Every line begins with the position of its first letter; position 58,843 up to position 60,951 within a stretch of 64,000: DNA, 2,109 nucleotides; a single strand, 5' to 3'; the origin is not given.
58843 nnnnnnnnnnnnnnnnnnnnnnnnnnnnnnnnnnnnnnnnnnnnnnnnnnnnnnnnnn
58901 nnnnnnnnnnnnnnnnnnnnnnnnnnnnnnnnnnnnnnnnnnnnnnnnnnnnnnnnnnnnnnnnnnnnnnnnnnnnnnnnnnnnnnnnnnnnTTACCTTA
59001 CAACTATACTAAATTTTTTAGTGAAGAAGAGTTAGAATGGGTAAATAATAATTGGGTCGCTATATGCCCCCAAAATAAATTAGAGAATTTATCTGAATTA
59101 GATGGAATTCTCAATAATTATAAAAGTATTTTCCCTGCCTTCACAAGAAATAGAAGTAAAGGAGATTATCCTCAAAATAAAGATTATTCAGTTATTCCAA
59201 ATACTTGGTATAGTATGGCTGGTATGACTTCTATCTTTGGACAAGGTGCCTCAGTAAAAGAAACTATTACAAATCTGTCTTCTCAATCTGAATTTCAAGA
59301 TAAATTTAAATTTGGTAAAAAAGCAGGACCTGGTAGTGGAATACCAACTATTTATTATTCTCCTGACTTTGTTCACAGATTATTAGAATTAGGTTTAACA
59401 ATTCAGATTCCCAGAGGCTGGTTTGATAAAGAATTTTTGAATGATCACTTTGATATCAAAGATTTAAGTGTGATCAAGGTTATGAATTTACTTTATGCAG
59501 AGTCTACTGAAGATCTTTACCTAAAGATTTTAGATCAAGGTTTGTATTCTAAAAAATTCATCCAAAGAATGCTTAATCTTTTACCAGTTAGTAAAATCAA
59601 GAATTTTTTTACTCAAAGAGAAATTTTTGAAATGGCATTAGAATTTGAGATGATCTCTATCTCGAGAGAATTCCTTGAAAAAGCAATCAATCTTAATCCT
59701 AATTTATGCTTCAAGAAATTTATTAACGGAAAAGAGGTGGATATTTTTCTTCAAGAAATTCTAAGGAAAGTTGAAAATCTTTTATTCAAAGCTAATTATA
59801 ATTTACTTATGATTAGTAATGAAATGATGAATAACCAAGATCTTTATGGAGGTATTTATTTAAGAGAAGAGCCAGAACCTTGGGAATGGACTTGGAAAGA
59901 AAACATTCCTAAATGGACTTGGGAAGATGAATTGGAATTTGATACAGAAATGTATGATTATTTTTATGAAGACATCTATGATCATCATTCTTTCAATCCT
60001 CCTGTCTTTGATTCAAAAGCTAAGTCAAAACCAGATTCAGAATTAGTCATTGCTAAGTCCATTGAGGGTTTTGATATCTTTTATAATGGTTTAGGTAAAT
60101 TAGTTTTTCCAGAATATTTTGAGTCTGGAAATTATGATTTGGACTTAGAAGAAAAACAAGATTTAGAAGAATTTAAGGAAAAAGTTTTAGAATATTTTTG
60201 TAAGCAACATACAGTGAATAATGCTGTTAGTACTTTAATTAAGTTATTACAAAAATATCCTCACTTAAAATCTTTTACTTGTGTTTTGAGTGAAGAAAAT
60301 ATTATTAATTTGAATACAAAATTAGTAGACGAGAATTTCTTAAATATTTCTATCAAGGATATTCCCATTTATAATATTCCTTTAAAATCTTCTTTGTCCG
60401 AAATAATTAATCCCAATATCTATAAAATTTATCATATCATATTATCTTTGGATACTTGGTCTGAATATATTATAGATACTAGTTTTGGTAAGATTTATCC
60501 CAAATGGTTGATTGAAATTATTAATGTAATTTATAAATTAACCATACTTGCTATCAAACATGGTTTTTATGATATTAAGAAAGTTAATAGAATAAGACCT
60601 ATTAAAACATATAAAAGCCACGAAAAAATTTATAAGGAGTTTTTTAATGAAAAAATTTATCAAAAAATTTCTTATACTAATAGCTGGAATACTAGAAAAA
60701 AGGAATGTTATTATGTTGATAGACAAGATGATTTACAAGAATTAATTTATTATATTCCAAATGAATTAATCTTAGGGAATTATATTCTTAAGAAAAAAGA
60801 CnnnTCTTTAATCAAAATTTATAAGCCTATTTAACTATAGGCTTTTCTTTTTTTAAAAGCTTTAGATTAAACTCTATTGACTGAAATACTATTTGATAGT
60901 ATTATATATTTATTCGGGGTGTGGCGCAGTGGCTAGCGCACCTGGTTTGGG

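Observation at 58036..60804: SF2 helicase core missing Walker A, fused to a 600-aa domain of unknown function beside tRNA-Pro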

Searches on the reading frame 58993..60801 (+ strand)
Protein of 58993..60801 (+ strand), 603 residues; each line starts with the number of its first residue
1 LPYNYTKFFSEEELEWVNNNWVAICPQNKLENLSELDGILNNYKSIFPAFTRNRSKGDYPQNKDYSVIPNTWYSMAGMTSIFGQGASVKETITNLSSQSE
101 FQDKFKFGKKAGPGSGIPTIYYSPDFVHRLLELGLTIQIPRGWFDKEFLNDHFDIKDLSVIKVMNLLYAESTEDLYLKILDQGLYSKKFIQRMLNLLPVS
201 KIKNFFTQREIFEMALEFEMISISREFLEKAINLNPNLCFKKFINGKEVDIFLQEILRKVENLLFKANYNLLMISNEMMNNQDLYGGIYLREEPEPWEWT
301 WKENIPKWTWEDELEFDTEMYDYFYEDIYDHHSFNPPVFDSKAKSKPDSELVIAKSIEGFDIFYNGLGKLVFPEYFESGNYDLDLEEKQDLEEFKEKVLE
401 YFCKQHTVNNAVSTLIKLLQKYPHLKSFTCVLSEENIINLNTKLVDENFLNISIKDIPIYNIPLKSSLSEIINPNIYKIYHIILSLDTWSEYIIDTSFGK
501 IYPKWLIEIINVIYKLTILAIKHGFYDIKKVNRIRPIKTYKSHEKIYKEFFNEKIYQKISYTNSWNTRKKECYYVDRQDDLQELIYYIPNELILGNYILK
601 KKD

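Call 28: search_protein_families(library=pfam, proteins=[window:58993-60801:+], max_evalue=10)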
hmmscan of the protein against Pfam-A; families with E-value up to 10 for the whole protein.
window:58993-60801:+ (603 aa): 1 family
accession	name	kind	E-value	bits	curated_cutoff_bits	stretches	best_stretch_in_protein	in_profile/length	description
PF11871.13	DUF3391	-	0.08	13.9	27.8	1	131-162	9-41/136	Domain of unknown function (DUF3391)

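Call 29: search_solved_structures(query=window:58993-60801:+, max_evalue=10)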
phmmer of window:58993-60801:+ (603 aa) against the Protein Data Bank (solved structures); distinct sequences matched with E-value up to 10: 0.
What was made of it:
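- Tried and rejected: The PDB search gave no hit (calls 28, 29).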

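Call 57: predict_structure(protein=window:58996-60801:+)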
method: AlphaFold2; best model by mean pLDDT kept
length: 602 residues; sequences in the alignment: 1
mean_pLDDT: 35.1   pTM: 0.23
mean pLDDT of the five models: 35.1, 28.6, 28.6, 28.1, 28.0
residues with pLDDT >= 90: 0; 70-90: 0; 50-70: 35; < 50: 567
segments of 3 or more residues with pLDDT < 50: 1-171, 214-602
pLDDT, mean of each block of 10 residues (from residue 1): 36 39 32 34 28 34 34 32 30 34 33 30 37 31 40 38 38 56 53 52 53 46 37 36 36 40 34 30 29 28 26 28 27 32 25 29 34 36 40 39 36 43 35 38 40 33 30 34 32 31 39 40 33 28 34 33 27 33 34 27 27
secondary structure, 60 per line:
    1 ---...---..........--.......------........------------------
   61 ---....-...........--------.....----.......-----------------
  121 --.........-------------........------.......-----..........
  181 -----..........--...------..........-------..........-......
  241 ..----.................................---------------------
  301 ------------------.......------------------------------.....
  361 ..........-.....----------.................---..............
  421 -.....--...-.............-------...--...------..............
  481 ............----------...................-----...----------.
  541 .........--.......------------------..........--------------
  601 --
elements in order: H10-19 E22-25 H35-42 E64-67 H69-79 H88-92 H97-103 H123-131 H145-152 H159-165 H171-180 H186-195 H207-216 H224-233 H235-242 H247-279 H319-325 H356-370 H372-376 H387-403 H407-420 H422-426 E429-431 H433-445 E458-460 H467-492 H503-521 H540-549 H552-558 H577-586
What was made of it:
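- Tried and rejected: Single-sequence AF2 failed (pLDDT 35), so no fold search was run on that model (call 57).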

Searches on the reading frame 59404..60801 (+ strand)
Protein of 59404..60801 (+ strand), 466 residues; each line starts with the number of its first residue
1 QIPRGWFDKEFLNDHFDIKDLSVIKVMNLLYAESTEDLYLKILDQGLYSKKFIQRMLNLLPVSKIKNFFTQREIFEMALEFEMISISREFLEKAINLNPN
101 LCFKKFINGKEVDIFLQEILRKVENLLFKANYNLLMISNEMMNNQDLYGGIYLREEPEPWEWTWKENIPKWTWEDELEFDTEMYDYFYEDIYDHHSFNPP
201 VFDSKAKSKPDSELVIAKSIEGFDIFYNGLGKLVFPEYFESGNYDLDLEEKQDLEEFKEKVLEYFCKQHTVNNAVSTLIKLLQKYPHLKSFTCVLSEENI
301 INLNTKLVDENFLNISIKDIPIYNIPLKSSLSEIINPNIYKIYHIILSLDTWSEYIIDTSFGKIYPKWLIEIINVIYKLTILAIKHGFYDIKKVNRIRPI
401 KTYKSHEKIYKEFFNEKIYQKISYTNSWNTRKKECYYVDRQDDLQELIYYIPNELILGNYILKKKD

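Call 68: find_homologous_proteins(query=window:59404-60801:+, max_evalue=0.1)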
Query window:59404-60801:+: 7259 candidates shared short words with the query, none scored E <= 0.1.
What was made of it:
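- Tried and rejected: A word-index search of aa 457-922 returned nothing, but it also failed to recover the protein's own cluster, so it is uninformative (call 68).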
